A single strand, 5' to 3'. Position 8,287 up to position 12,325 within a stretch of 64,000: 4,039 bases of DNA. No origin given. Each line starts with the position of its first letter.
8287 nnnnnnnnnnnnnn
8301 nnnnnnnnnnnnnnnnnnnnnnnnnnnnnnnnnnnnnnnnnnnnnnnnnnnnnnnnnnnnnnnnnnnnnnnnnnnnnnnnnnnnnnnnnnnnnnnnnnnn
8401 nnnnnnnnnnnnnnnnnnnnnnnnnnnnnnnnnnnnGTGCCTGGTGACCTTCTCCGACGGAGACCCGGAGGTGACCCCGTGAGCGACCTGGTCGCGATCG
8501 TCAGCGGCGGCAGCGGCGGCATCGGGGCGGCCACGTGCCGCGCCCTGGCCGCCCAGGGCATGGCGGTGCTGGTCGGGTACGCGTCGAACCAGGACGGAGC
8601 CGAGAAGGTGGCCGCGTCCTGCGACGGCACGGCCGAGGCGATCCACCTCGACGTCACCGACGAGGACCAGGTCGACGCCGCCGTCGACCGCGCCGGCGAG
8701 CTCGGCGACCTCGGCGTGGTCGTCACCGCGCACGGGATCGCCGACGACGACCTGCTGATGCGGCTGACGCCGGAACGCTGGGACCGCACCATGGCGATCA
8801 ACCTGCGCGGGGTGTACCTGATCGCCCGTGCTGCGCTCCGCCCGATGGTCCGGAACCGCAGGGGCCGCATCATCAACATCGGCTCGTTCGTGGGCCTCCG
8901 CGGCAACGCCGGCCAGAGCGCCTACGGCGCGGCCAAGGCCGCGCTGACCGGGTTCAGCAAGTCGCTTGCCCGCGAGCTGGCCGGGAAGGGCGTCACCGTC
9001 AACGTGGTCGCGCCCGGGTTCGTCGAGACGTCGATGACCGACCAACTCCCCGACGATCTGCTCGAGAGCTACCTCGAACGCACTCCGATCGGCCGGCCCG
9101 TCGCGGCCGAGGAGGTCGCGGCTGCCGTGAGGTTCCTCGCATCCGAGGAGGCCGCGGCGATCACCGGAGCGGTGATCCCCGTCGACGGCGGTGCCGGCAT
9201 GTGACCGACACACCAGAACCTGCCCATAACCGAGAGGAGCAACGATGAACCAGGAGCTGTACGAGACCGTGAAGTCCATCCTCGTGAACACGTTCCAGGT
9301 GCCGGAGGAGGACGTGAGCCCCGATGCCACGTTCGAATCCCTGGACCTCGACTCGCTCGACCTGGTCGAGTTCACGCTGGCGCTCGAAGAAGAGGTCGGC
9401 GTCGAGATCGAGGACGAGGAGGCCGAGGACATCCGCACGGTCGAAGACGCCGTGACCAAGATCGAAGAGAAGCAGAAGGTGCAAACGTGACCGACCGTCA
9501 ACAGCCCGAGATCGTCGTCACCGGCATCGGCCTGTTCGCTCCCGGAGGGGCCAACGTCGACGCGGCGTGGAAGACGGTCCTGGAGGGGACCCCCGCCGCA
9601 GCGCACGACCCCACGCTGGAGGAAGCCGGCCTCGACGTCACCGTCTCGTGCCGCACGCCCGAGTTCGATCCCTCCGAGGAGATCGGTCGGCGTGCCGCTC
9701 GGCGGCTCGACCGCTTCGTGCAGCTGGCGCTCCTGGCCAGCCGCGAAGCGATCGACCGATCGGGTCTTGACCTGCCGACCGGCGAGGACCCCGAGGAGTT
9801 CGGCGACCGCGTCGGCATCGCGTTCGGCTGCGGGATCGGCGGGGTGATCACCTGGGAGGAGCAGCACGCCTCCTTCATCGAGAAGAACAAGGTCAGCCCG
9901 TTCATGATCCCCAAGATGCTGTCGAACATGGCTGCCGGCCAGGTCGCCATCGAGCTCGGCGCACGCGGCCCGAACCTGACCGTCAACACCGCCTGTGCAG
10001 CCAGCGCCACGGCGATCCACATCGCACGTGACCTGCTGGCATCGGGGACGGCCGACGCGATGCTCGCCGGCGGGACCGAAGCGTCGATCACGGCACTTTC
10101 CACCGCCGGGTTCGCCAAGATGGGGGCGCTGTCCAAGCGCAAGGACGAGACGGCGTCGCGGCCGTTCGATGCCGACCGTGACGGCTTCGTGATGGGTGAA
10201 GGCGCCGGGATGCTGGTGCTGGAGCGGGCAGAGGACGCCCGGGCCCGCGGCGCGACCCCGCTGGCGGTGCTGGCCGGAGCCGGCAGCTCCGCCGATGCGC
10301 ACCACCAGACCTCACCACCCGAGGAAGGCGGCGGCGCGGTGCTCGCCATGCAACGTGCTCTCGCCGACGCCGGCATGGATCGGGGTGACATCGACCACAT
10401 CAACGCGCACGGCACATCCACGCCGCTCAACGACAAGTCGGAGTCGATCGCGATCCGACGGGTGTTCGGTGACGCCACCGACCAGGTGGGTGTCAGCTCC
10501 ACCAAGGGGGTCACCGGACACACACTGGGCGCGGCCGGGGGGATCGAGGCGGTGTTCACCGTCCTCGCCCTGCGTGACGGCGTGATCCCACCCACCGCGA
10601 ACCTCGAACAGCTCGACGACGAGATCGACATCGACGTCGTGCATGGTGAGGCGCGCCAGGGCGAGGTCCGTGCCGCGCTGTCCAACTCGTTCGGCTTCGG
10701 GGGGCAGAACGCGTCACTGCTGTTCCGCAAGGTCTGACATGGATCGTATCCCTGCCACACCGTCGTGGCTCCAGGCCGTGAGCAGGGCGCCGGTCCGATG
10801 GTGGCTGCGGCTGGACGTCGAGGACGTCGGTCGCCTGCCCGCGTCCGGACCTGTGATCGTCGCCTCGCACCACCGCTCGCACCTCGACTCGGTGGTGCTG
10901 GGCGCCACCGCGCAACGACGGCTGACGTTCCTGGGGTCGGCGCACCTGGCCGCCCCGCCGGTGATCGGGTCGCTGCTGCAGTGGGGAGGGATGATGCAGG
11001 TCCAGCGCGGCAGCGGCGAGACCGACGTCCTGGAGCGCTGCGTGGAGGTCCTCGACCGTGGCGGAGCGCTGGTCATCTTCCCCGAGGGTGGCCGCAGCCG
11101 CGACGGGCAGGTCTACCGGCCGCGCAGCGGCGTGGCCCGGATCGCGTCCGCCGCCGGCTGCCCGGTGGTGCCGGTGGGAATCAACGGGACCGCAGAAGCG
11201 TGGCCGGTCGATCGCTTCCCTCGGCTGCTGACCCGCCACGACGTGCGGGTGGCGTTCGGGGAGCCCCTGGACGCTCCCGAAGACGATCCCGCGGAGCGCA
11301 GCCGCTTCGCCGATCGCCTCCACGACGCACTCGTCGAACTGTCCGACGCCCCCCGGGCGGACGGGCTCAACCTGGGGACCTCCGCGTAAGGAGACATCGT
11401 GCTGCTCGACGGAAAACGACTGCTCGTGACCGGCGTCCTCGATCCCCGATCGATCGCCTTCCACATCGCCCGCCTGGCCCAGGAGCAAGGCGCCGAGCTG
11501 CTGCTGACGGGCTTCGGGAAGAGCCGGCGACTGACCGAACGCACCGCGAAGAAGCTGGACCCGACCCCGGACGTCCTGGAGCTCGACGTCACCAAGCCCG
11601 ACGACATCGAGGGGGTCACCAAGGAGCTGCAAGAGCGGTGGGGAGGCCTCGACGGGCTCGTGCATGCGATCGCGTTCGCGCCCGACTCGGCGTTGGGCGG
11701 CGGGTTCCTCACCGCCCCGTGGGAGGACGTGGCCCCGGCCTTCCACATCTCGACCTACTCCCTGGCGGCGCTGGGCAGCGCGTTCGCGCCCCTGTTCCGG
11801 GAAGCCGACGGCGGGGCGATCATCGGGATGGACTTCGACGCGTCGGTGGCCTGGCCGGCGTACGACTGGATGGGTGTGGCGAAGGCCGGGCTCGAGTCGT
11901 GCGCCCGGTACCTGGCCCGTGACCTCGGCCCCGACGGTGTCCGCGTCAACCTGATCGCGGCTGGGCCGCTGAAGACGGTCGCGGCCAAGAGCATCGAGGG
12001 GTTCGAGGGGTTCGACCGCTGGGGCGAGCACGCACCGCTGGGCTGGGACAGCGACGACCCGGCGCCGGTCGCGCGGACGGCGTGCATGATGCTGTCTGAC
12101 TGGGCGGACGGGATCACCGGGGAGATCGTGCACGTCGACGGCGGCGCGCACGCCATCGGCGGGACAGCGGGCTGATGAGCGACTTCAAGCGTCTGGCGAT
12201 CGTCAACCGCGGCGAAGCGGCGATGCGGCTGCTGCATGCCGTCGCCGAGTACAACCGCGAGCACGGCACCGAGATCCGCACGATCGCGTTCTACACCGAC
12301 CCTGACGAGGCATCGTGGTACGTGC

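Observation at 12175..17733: Eukaryote-like single-chain carboxylase (BC-BCCP-central region-CT, 1852 aa) as the last gene of a FAS-II operon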

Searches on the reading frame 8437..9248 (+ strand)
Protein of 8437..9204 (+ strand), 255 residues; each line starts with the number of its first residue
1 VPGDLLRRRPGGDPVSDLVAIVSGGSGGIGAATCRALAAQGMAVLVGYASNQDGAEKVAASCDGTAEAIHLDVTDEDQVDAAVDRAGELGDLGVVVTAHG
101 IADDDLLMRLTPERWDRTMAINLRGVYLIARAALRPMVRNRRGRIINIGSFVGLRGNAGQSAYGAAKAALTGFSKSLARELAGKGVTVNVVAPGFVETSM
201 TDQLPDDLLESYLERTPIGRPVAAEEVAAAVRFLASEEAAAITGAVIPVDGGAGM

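Call 9: search_protein_families(library=pfam, proteins=[window:8437-9204:+, window:8535-9248:+], max_evalue=0.00001)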
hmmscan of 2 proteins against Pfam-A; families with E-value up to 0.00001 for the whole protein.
window:8437-9204:+ (255 aa): 5 families
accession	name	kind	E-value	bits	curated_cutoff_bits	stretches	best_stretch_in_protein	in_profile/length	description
PF13561.12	adh_short_C2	-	9.7e-61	205.8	27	1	27-252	6-234/236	Enoyl-(Acyl carrier protein) reductase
PF00106.31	adh_short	-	7.5e-54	182.6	26.6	1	19-206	2-192/195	short chain dehydrogenase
PF08659.16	KR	-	1.6e-18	67.7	22.6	1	21-180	4-166/180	KR domain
PF01370.27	Epimerase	-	1.1e-06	28.7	20.9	1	21-153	2-120/240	NAD dependent epimerase/dehydratase family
PF13460.12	NAD_binding_10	-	2.7e-06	27.8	27.2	1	24-197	1-147/184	NAD(P)H-binding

window:8535-9248:+ (237 aa): 0 families

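Call 62: search_protein_families(library=ncbifam, proteins=[window:8437-9204:+], max_evalue=1e-10)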
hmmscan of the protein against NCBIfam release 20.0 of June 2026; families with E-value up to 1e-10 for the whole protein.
window:8437-9204:+ (255 aa): 213 families (the best 25 are shown)
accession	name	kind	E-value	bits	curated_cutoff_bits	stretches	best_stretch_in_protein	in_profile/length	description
TIGR01830.1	3oxo_ACP_reduc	equivalog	5.8e-75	252.1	297.75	1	20-252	1-237/239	3-oxoacyl-[acyl-carrier-protein] reductase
NF004197.0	PRK05653.1-1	equivalog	4.8e-72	242.6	332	1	17-254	7-247/249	3-oxoacyl-ACP reductase FabG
NF009466.0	PRK12826.1-2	subfamily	3.3e-68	229.8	222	1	19-253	5-244/248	3-oxoacyl-ACP reductase FabG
NF053542.1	FlxB_rubin_SDR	equivalog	3.6e-63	213.5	340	1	19-252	2-238/239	flexirubin biosynthesis SDR family reductase FlxB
TIGR01829.1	AcAcCoA_reduct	subfamily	2.2e-62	210.9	302.1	1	19-254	2-241/242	acetoacetyl-CoA reductase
NF009464.0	PRK12824.1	subfamily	5.5e-62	209.6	269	1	19-255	4-244/245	3-oxoacyl-ACP reductase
NF004199.0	PRK05653.1-4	equivalog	3.2e-61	207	301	1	20-254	8-246/247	3-oxoacyl-ACP reductase FabG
NF004200.0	PRK05653.1-5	equivalog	4.8e-60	203.1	273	1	20-252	5-240/242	3-oxoacyl-ACP reductase FabG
NF004198.0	PRK05653.1-3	equivalog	7.7e-60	202.4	296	1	18-253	8-246/248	3-oxoacyl-ACP reductase FabG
NF040605.2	mycolic_FabG1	exception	9.3e-60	202.3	420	1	21-255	5-231/233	3-oxoacyl-ACP reductase FabG1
NF047420.2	EF_P_mod_YmfI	equivalog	2.3e-58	197.7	238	1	20-252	2-234/236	elongation factor P 5-aminopentanone reductase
NF005559.1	PRK07231.1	subfamily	1.3e-56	191.9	215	1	16-253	3-247/249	glucose 1-dehydrogenase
NF009547.0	PRK12936.1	subfamily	7.7e-56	189.4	436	1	19-255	8-244/245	3-ketoacyl-(acyl-carrier-protein) reductase NodG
NF053701.1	CsHdxCHCADhChcB2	equivalog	7.7e-54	182.8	350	1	16-252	2-241/245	cis-4-hydroxycyclohexanecarboxylate dehydrogenase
NF052558.1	MBtsdlDhBudC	equivalog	9.5e-54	182.6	270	1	17-253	3-241/250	meso-2,3-butanediol dehydrogenase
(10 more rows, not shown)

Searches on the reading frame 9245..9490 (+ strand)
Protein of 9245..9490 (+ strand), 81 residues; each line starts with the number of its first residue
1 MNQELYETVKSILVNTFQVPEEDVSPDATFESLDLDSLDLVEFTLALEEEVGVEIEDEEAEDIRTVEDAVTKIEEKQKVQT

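Call 62: search_protein_families(library=ncbifam, proteins=[window:9245-9490:+], max_evalue=1e-10)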
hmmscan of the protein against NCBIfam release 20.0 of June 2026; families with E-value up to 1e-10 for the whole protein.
window:9245-9490:+ (81 aa): 7 families
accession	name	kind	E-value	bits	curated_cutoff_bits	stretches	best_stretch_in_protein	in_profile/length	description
NF002148.0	PRK00982.1-2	subfamily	2e-21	75.6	71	1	3-78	3-79/79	acyl carrier protein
TIGR00517.1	acyl_carrier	equivalog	3.8e-19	68.3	70.45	1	2-77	1-77/77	acyl carrier protein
NF002150.0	PRK00982.1-4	subfamily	4.8e-19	68.4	66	1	2-78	3-80/80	acyl carrier protein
NF002151.0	PRK00982.1-5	equivalog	2.7e-17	62.7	92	1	4-77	3-77/78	acyl carrier protein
NF002149.0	PRK00982.1-3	equivalog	2.6e-16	59.3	106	1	5-77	4-77/78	acyl carrier protein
NF003757.0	PRK05350.1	equivalog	9.8e-16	57.7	65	1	2-76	4-79/83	acyl carrier protein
NF002147.0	PRK00982.1-1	equivalog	3.1e-12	46.1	84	1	2-78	5-82/83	acyl carrier protein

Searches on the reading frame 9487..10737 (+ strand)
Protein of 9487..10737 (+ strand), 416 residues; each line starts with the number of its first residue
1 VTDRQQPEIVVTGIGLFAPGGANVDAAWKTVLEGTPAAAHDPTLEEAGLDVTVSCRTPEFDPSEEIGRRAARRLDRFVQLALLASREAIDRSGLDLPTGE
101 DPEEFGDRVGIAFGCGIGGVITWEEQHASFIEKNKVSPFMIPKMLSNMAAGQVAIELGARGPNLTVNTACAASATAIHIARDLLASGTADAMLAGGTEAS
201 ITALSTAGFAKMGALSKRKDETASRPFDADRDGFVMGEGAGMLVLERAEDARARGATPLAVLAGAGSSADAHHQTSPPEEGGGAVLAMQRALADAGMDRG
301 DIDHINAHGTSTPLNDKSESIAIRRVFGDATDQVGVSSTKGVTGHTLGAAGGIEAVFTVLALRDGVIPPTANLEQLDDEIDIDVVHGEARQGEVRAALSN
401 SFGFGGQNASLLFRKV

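Call 9: search_protein_families(library=pfam, proteins=[window:9487-10737:+], max_evalue=0.00001)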
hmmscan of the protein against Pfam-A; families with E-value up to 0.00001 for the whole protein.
window:9487-10737:+ (416 aa): 3 families
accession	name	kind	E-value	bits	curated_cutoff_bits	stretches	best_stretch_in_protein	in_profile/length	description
PF00109.32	ketoacyl-synt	-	3.2e-55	187.9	20.8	1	8-251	3-252/252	Beta-ketoacyl synthase, N-terminal domain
PF02801.28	Ketoacyl-synt_C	-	5.3e-37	126.9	20.8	1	259-374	1-119/119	Beta-ketoacyl synthase, C-terminal domain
PF00108.29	Thiolase_N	-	7.5e-07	29.2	26.4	1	148-199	61-114/260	Thiolase, N-terminal domain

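Call 62: search_protein_families(library=ncbifam, proteins=[window:9487-10737:+], max_evalue=1e-10)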
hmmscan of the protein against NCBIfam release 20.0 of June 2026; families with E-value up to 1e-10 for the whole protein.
window:9487-10737:+ (416 aa): 19 families
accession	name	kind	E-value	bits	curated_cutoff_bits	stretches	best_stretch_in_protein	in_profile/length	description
TIGR03150.1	fabF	equivalog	6.7e-150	499.3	493.75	1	9-414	3-407/407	beta-ketoacyl-ACP synthase II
NF005589.0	PRK07314.1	subfamily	7.6e-147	489.3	387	1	6-416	3-412/413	beta-ketoacyl-ACP synthase II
NF004970.0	PRK06333.1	subfamily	2.9e-134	448.1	525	1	7-415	4-421/424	beta-ketoacyl-ACP synthase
NF006274.0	PRK08439.1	equivalog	8.1e-118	393.7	621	1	9-416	4-406/406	beta-ketoacyl-ACP synthase II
NF006434.0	PRK08722.1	equivalog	2.2e-111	372.7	759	1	8-416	5-414/414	beta-ketoacyl-ACP synthase II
NF005916.1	PRK07910.1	equivalog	6.4e-93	311.9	560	1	2-414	7-416/418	KasA/KasB family beta-ketoacyl-ACP synthase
NF005076.0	PRK06501.1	equivalog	6.4e-87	292.2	629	1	6-413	10-420/425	beta-ketoacyl-ACP synthase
NF005935.0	PRK07967.1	equivalog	2.7e-80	270.2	630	1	9-415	4-403/406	beta-ketoacyl-ACP synthase I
NF006618.0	PRK09185.1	subfamily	1.8e-79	267.6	407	1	8-414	4-391/394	beta-ketoacyl-ACP synthase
NF004618.0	PRK05952.1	equivalog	7.5e-76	255.5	455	1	8-414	3-381/384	beta-ketoacyl-ACP synthase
NF006587.0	PRK09116.1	equivalog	3.5e-72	243.4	470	1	9-415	4-406/408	beta-ketoacyl-ACP synthase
NF058662.1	cispenta_AmcF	equivalog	1.1e-71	241.8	325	1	150-414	109-368/369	cispentacin biosynthesis acyltransferase subunit AmcF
NF005490.0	PRK07103.1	equivalog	3.3e-66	224.1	445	1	6-415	3-412/414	polyketide beta-ketoacyl:acyl carrier protein synthase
NF045894.1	PKS_plus_SDR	equivalog_domain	8e-46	156.3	1740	1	59-411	71-422/1515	type I polyketide synthase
NF041183.1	Pks2_ls1_myc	equivalog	1.8e-40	137.9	2400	1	66-381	79-380/2086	sulfolipid-1 biosynthesis phthioceranic/hydroxyphthioceranic acid synthase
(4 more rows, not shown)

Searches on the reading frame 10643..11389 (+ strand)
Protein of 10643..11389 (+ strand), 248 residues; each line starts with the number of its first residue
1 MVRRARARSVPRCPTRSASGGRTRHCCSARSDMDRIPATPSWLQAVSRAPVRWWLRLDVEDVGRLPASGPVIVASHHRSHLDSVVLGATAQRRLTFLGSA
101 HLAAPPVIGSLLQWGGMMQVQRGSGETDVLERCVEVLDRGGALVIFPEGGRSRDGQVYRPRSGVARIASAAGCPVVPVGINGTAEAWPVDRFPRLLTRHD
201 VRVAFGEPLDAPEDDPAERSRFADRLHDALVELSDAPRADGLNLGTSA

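Call 9: search_protein_families(library=pfam, proteins=[window:10643-11389:+], max_evalue=0.00001)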
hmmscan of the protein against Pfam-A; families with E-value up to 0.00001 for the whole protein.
window:10643-11389:+ (248 aa): 1 family
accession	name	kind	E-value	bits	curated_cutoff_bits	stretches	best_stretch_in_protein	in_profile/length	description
PF01553.26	Acyltransferase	-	2.3e-26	92.6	23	1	57-180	2-131/132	Acyltransferase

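Call 62: search_protein_families(library=ncbifam, proteins=[window:10643-11389:+], max_evalue=1e-10)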
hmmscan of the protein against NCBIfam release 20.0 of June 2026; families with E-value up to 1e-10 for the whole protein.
window:10643-11389:+ (248 aa): 2 families
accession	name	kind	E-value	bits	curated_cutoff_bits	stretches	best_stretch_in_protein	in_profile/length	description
TIGR00530.1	AGP_acyltrn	subfamily_domain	2.8e-22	78.8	102.95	1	64-180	11-129/130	1-acylglycerol-3-phosphate O-acyltransferase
NF006386.0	PRK08633.1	equivalog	6.2e-21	73.9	1221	1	51-214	423-591/1147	acyl-[ACP]--phospholipid O-acyltransferase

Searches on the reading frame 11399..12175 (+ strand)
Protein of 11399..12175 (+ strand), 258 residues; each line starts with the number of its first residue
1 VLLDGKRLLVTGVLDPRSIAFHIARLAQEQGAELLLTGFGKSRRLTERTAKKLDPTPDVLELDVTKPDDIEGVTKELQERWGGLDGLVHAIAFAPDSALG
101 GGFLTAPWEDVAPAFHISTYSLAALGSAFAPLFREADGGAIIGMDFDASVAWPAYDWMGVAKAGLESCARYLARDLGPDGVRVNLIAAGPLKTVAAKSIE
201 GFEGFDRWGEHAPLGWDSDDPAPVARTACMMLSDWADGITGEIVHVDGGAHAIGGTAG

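Call 9: search_protein_families(library=pfam, proteins=[window:11399-12175:+], max_evalue=0.00001)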
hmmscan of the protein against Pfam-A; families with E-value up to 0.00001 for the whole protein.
window:11399-12175:+ (258 aa): 2 families
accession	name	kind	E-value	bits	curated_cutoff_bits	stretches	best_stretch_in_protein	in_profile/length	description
PF13561.12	adh_short_C2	-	7.5e-69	232.3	27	1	12-251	1-236/236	Enoyl-(Acyl carrier protein) reductase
PF00106.31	adh_short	-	3.2e-17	63.1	26.6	1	8-199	3-190/195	short chain dehydrogenase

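Call 62: search_protein_families(library=ncbifam, proteins=[window:11399-12175:+], max_evalue=1e-10)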
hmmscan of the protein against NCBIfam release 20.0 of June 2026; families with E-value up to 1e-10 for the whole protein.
window:11399-12175:+ (258 aa): 57 families (the best 25 are shown)
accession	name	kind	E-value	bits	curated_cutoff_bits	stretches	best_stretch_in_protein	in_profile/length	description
NF005908.0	PRK07889.1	equivalog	2.3e-113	378.1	299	1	2-254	4-255/256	enoyl-ACP reductase FabI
NF040631.2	InhA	exception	2.2e-86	289.6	430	1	2-249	2-257/257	NADH-dependent enoyl-ACP reductase InhA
NF005422.0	PRK06997.1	equivalog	2.2e-57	194.4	440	1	2-256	3-257/262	enoyl-ACP reductase FabI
NF006266.0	PRK08415.1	equivalog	2e-53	181.5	441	1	1-254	1-253/274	enoyl-ACP reductase FabI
NF006428.0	PRK08690.1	equivalog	3.2e-53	180.6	462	1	2-250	3-252/261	enoyl-ACP reductase FabI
NF006369.1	PRK08594.1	equivalog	1.8e-52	178.3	370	1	2-253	3-255/256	enoyl-ACP reductase FabI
NF006019.0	PRK08159.1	equivalog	2e-52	178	452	1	2-255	7-259/272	enoyl-ACP reductase FabI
NF005717.0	PRK07533.1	equivalog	4e-51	174.2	337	1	2-253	8-258/259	enoyl-ACP reductase FabI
NF005615.0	PRK07370.1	equivalog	8.2e-51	172.7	391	1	3-253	5-257/259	enoyl-ACP reductase FabI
NF004748.0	PRK06079.1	equivalog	1.5e-49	168.5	362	1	1-252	3-251/252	enoyl-ACP reductase FabI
NF005938.0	PRK07984.1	equivalog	1.6e-45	155.4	477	1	2-250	3-251/262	enoyl-ACP reductase FabI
NF005078.0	PRK06505.1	equivalog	5.1e-45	153.7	446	1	2-251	4-252/271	enoyl-ACP reductase FabI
NF005145.0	PRK06603.1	equivalog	1.8e-44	152.1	456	1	2-255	5-257/260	enoyl-ACP reductase FabI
NF004957.0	PRK06300.1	equivalog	4.9e-24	85.1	356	1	70-254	106-289/299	enoyl-[acyl-carrier-protein] reductase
NF005559.1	PRK07231.1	subfamily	7.4e-24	84.6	215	1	3-250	2-247/249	glucose 1-dehydrogenase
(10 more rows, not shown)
